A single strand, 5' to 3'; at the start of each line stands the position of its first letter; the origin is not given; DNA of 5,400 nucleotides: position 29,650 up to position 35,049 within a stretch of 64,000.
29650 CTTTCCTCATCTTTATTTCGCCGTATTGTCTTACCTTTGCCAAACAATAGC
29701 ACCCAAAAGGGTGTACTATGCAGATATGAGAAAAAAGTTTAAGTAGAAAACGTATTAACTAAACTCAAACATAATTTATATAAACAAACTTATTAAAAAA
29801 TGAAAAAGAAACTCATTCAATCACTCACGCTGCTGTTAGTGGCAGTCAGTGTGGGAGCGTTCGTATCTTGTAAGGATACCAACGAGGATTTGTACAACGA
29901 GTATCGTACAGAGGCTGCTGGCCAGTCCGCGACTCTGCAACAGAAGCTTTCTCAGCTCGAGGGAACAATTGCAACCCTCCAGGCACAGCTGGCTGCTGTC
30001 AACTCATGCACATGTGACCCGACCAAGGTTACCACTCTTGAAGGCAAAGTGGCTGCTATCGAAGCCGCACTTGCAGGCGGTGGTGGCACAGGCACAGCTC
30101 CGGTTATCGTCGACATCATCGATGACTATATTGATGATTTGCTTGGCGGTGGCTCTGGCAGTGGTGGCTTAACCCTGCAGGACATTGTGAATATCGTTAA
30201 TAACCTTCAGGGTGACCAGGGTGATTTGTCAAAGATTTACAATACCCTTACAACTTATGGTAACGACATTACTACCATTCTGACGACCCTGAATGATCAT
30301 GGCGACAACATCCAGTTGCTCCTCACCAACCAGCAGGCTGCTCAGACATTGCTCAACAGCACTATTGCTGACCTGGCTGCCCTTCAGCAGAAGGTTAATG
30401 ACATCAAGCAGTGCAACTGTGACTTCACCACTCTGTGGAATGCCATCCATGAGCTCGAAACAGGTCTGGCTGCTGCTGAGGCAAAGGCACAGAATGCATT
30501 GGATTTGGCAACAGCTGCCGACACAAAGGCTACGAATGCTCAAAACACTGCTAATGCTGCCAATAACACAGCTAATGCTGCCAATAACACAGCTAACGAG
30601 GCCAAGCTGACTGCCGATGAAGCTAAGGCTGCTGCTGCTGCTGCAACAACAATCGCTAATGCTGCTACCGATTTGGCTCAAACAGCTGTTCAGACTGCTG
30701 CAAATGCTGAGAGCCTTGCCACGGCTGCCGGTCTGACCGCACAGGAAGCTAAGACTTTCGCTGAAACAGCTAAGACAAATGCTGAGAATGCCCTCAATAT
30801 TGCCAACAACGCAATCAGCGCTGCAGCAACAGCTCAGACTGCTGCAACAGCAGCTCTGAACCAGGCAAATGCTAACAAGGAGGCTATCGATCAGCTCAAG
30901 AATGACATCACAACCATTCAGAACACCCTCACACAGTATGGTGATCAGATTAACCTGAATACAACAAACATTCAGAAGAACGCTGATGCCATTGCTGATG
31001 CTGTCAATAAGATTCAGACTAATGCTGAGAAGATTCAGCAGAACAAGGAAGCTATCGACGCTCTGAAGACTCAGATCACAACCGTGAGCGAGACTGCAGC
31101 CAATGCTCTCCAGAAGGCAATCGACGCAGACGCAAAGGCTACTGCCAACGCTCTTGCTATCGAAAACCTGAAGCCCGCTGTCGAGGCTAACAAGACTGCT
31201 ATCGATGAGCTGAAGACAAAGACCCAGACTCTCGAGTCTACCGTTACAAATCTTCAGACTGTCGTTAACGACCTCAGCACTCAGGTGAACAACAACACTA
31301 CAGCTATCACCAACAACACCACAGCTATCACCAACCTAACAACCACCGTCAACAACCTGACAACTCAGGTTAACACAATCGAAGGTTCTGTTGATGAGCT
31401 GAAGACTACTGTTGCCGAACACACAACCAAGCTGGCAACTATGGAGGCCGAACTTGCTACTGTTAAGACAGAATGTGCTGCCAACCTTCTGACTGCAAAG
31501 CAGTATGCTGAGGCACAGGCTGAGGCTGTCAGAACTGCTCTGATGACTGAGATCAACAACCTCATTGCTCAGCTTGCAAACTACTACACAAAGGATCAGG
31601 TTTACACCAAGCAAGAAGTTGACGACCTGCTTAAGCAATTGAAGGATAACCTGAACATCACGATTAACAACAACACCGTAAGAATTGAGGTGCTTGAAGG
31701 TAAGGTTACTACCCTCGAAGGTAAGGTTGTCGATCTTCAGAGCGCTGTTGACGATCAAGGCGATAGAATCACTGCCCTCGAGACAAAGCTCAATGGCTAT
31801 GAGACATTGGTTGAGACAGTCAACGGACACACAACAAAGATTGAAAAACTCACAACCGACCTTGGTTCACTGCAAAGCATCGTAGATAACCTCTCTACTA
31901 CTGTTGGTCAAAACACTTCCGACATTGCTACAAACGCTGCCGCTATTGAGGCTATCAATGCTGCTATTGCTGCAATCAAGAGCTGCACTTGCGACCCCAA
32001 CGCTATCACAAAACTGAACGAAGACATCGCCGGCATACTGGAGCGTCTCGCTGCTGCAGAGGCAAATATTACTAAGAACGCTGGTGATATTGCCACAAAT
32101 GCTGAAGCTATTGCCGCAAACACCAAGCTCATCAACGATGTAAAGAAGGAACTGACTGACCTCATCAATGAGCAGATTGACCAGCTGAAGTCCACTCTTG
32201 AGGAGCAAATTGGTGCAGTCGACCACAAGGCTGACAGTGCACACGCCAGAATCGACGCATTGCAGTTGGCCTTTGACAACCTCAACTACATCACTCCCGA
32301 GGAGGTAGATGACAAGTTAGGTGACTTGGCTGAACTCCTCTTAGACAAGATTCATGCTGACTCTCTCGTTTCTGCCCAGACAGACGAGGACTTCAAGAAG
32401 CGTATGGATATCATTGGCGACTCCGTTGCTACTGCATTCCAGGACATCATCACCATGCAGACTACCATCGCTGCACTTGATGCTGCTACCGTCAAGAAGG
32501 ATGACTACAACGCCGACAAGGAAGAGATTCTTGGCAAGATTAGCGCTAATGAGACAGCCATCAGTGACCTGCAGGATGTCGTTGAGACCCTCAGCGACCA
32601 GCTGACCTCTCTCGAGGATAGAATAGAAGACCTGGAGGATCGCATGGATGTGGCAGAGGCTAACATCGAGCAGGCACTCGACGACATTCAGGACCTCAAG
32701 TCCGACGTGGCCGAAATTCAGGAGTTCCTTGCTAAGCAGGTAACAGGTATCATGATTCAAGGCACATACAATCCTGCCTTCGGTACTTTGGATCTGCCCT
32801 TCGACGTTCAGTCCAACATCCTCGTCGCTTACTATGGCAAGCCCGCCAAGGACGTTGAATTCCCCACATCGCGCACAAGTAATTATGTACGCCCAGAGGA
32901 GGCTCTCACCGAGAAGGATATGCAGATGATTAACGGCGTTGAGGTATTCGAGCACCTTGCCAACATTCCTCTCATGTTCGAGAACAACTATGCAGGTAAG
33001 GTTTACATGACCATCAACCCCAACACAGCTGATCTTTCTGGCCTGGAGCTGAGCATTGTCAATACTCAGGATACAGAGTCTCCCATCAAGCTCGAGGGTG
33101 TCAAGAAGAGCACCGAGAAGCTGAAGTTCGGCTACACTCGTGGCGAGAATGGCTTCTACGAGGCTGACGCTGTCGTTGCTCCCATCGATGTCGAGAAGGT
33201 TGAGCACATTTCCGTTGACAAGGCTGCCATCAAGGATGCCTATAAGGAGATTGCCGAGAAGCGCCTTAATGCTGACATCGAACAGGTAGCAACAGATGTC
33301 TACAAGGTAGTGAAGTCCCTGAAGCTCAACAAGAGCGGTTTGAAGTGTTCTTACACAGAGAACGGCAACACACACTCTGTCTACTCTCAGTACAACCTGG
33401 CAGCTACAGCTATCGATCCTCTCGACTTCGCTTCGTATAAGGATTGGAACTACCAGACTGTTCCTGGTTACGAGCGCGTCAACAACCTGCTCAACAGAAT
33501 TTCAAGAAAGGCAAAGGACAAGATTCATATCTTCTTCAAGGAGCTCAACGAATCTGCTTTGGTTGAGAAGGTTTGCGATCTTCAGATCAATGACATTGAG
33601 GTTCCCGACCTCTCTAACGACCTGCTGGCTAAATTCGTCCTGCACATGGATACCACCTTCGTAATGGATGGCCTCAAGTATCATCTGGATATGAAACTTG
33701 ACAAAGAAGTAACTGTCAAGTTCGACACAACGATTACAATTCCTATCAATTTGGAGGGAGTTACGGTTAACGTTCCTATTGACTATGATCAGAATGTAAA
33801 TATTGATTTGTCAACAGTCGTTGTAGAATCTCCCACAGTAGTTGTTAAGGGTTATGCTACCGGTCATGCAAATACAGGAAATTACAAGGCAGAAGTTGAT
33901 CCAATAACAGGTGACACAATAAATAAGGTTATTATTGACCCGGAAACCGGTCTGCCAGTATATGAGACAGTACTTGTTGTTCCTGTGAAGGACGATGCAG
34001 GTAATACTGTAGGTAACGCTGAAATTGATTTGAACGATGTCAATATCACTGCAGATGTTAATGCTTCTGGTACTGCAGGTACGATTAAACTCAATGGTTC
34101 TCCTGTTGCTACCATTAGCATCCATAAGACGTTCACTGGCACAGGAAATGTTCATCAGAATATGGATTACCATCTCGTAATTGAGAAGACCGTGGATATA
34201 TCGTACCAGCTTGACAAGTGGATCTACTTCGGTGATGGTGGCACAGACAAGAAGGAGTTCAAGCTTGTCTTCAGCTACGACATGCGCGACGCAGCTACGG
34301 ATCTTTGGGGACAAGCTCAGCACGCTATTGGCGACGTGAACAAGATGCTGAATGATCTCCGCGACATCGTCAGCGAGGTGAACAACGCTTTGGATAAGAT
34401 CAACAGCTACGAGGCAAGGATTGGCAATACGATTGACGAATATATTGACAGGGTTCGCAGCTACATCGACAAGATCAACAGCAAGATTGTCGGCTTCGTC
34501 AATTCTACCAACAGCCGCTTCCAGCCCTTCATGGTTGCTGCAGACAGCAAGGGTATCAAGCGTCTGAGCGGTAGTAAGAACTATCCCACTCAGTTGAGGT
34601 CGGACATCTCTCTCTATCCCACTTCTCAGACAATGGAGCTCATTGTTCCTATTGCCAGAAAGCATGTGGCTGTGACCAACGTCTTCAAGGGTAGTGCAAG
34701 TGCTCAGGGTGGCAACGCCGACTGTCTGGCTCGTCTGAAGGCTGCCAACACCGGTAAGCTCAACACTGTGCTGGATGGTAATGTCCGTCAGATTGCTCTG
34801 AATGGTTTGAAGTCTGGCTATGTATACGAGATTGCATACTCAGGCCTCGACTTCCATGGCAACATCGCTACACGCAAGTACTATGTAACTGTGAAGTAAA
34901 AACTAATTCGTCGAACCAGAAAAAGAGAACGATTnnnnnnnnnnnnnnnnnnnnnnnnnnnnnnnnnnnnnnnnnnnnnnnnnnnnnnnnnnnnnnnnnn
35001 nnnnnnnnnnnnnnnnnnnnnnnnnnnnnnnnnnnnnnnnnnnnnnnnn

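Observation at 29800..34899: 1,699-aa coiled-coil lipoprotein with recurring CxCD motifs and no domain I can name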

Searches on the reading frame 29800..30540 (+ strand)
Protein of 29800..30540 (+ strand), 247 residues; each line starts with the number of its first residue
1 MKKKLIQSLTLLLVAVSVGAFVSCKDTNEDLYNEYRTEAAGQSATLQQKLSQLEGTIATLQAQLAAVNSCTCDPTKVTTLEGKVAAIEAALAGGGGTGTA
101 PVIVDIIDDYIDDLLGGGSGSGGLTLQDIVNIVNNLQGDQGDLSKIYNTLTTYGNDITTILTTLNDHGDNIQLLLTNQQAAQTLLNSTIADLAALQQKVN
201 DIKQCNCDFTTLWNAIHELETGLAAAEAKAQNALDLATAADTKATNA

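Call 72: search_solved_structures(query=window:29800-30540:+, max_evalue=1)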
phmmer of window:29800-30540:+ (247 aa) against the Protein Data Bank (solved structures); distinct sequences matched with E-value up to 1: 10.
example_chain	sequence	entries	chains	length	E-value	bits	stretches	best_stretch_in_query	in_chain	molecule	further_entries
9rgy_A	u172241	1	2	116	0.0016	21.5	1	42-92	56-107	sc-apCC3-CW-0NTT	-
9rgv_A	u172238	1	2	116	0.042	16.9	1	42-91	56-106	sc-apCC3-CW1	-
9rgw_A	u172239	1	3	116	0.045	16.8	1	42-91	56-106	sc-apCC3-CW2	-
5j45_A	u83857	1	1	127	0.054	16.5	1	37-90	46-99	GH13992p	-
6vss_A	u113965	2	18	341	0.063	16.3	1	96-153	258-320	Arginase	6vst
5vo5_A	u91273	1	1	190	0.21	14.6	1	33-89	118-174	Coiled-coil and C2 domain-containing protein 1-like,GH13992p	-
6a5g_A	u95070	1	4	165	0.25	14.4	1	64-165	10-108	[4+2] and [4+6] cyclase StmD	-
9rgz_A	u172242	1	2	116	0.5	13.4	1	42-91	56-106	sc-apCC3-CW-2NTT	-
5nro_B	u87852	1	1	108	0.75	12.8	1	85-120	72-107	Chaperone protein DnaJ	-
1xbl_A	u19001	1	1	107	0.89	12.5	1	85-120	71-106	DNAJ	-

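Call 73: find_homologous_proteins(query=window:29800-30504:+, max_evalue=0.001)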
Query window:29800-30504:+ (235 aa): 15 proteins with E <= 0.001 among 6876 candidates.
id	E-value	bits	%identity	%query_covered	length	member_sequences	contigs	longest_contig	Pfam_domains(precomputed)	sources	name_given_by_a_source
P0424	1.8e-19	88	35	100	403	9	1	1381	-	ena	-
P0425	2.2e-18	85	33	97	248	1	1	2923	-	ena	-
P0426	1.7e-17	82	31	100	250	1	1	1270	-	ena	-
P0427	3.5e-16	78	33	100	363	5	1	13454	-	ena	-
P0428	3.9e-16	78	36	77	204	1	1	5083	-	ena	-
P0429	4.4e-13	68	42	41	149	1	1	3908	-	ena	-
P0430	7.3e-13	67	52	40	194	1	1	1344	-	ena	-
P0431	8.9e-13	67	46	39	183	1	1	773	-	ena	-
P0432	6.1e-12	64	52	31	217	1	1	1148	PF01923.24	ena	-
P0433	6.9e-11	60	34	100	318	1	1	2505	-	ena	-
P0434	2.8e-10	58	41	45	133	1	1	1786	-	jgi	-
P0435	4.4e-9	55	49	33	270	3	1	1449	-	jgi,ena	-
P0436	1.4e-8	53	42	40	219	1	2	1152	PF12810.14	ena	-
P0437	3.3e-8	52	43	39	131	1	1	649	-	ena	-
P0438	2.5e-7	49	82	16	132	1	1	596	-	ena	-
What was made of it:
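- Tried and rejected: A homology search with the N-terminal 235 residues, to see whether the anchor and CxC module is shared with other heads, returned only 15 mostly fragmentary proteins (call 73).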

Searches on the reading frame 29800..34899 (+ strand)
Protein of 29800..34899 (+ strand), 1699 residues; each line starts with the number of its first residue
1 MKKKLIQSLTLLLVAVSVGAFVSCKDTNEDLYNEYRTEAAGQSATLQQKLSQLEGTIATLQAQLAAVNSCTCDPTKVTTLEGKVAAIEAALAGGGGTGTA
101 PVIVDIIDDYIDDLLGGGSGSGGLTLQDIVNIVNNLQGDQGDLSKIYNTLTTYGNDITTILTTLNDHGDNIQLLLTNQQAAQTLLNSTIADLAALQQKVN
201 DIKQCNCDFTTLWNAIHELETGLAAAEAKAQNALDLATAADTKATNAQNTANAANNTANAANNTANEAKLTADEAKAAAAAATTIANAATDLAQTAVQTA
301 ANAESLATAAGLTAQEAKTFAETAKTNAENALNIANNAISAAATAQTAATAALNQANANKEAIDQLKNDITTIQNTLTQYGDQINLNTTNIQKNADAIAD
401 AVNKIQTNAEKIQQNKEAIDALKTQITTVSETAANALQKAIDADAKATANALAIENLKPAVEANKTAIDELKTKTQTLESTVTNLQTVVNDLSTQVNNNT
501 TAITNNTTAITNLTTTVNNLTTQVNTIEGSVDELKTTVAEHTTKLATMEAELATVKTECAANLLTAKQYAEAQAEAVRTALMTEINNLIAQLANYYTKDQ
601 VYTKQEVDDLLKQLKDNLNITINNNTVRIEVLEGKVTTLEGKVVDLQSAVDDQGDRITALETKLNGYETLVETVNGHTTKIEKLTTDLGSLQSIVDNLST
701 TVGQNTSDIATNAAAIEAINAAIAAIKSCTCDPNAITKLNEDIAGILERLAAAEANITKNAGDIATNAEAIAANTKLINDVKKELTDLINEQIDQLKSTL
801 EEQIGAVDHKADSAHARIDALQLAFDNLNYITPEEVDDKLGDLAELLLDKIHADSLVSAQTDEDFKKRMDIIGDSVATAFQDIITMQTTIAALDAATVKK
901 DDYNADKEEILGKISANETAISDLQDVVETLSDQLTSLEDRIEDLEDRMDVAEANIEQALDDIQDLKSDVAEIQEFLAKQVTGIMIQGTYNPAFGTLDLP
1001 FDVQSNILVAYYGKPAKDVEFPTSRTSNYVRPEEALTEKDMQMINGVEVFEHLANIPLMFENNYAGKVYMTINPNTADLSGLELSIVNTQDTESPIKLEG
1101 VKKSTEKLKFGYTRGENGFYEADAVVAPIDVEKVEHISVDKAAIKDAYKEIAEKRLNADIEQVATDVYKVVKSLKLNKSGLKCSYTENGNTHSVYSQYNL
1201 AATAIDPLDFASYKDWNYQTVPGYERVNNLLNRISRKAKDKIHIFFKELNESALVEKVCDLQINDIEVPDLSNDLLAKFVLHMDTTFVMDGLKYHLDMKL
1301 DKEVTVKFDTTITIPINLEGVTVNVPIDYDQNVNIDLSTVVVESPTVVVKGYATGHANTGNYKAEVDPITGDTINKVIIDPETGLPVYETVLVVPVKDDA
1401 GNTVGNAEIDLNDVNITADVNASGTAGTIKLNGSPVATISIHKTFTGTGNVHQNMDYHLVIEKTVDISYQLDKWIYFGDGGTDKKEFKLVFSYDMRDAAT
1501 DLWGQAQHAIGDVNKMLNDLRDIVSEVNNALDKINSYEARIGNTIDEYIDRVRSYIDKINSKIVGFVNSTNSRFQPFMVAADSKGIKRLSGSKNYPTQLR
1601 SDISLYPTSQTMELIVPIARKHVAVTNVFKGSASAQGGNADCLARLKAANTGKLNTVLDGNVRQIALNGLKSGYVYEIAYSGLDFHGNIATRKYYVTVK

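Call 3: search_protein_families(library=pfam, proteins=[window:29800-34899:+], max_evalue=0.01)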
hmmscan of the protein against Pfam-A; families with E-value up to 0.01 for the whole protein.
window:29800-34899:+ (1699 aa): 14 families
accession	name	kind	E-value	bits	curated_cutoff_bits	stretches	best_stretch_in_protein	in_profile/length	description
PF07889.17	DUF1664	-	7.6e-05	23.2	34.6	0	922-976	48-102/124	Protein of unknown function (DUF1664)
PF00261.25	Tropomyosin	-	0.00014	21.8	38.6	1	420-667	2-235/242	Tropomyosin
PF10473.14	CENP-F_leu_zip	-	0.00015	22.3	34.5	0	631-709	21-96/140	Leucine-rich repeats of kinetochore protein Cenp-F/LEK1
PF17072.10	Spike_torovirin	-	0.00016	20.3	35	2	321-438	837-944/1272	Torovirinae spike glycoprotein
PF12795.12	MscS_porin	-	0.0005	20.2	34.4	1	855-967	25-140/238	Mechanosensitive ion channel porin domain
PF08702.15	Fib_alpha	-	0.00065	20.3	29.9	0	463-560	32-133/143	Fibrinogen alpha/beta chain family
PF25014.1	NET2A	-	0.0012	19.1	33.1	1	403-557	44-202/235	NET2A-like domain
PF09006.16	Surfac_D-trimer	-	0.0028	18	22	0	43-63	1-21/46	Lung surfactant protein D coiled-coil trimerisation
PF04108.17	ATG17_like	-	0.003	17.5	43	0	23-296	49-262/355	Autophagy protein ATG17-like domain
PF10779.14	XhlA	-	0.0036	17.9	34.7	1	924-969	2-47/67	Haemolysin XhlA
PF19220.6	Rod_CreS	-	0.0042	16.6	100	1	517-725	8-217/359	Crescentin, rod domain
PF01519.22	DUF16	-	0.0044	17.9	40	0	603-680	21-98/104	Protein of unknown function DUF16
PF16326.10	ABC_tran_CTD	-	0.0072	17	32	1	45-91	12-57/69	ABC transporter C-terminal domain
PF06818.20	Fez1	-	0.0085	17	34.4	0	493-595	16-159/199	Fez1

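Call 4: search_protein_families(library=ncbifam, proteins=[window:29800-34899:+], max_evalue=0.01)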
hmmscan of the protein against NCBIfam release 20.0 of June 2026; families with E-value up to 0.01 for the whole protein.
window:29800-34899:+ (1699 aa): 19 families
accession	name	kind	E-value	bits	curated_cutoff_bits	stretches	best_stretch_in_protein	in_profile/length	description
NF045487.1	ASRP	equivalog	3.2e-23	82.2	300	3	346-692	148-473/593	archaea-specific SMC-related protein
TIGR02168.1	SMC_prok_B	equivalog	7.2e-19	67.1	567.35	2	319-592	707-979/1181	chromosome segregation protein SMC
TIGR02169.1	SMC_prok_A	equivalog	2.9e-18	65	729.4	3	346-617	223-492/1165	chromosome segregation protein SMC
NF047515.1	SpiroCoCo_C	equivalog_domain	1.8e-15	56.9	125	3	339-537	13-202/313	SpiroCoCo family coiled-coil protein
TIGR04523.1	Mplasa_alph_rch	subfamily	1.6e-11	42.9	270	2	506-975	209-666/745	helix-rich protein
NF003034.1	PRK03918.1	equivalog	7.8e-11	40.7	700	3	746-976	501-729/878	DNA double-strand break repair ATPase Rad50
NF047516.1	LA_3659_fam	equivalog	2.4e-10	40.4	36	2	621-720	48-147/221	LA_3659 family protein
NF047514.1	SpiroCoCo_N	equivalog_domain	2.4e-10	40.4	75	2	621-720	48-147/221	SpiroCoCo family coiled-coil protein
NF041034.1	Rad50_Sulf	equivalog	1.9e-08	32.7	1000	1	356-727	336-704/872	DNA double-strand break repair ATPase Rad50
NF045780.1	TrlF_fam_ATP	equivalog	1.1e-07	31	350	0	624-871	467-735/944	TrlF family AAA-like ATPase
NF052320.1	Cbp1_fam_LP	subfamily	3.3e-07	30.1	90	1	453-555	89-191/286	Cbp1 family collagen-binding glycoprotein adhesin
NF002572.0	PRK02224.1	equivalog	5.5e-07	28.3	1087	1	322-710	212-602/888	DNA double-strand break repair ATPase Rad50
NF041035.1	Rad50_Halo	equivalog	8.4e-07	27.7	1000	1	323-797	213-680/883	DNA double-strand break repair ATPase Rad50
NF041751.2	sbcc_Staph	equivalog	0.00025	19.2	920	1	140-653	217-722/1007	exonuclease subunit SbcC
TIGR04527.1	mycoplas_twoTM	subfamily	0.00038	20.2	125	0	1507-1568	106-175/248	MG_279/MG_280 family protein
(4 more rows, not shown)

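Call 69: list_cluster_members(proteins=[window:29800-34896:+, window:34935-36074:+, window:36182-37378:+, window:37460-38647:+])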
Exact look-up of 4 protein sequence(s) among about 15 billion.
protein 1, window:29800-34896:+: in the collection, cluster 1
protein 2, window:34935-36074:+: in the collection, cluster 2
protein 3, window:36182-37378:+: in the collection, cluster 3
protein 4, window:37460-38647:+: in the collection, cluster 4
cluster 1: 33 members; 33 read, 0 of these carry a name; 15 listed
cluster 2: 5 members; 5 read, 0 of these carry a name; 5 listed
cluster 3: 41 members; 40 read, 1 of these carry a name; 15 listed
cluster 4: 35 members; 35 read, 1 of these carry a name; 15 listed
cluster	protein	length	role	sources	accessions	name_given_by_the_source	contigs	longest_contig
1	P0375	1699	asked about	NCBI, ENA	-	-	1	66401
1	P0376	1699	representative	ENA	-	-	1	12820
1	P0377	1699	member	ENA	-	-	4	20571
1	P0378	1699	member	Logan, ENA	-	-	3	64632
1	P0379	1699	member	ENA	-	-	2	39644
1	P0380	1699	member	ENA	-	-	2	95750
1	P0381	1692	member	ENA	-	-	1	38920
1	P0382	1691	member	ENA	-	-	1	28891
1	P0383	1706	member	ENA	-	-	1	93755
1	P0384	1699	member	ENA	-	-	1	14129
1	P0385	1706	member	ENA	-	-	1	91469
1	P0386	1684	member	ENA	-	-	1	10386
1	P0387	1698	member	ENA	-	-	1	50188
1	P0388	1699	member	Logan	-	-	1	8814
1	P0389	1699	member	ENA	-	-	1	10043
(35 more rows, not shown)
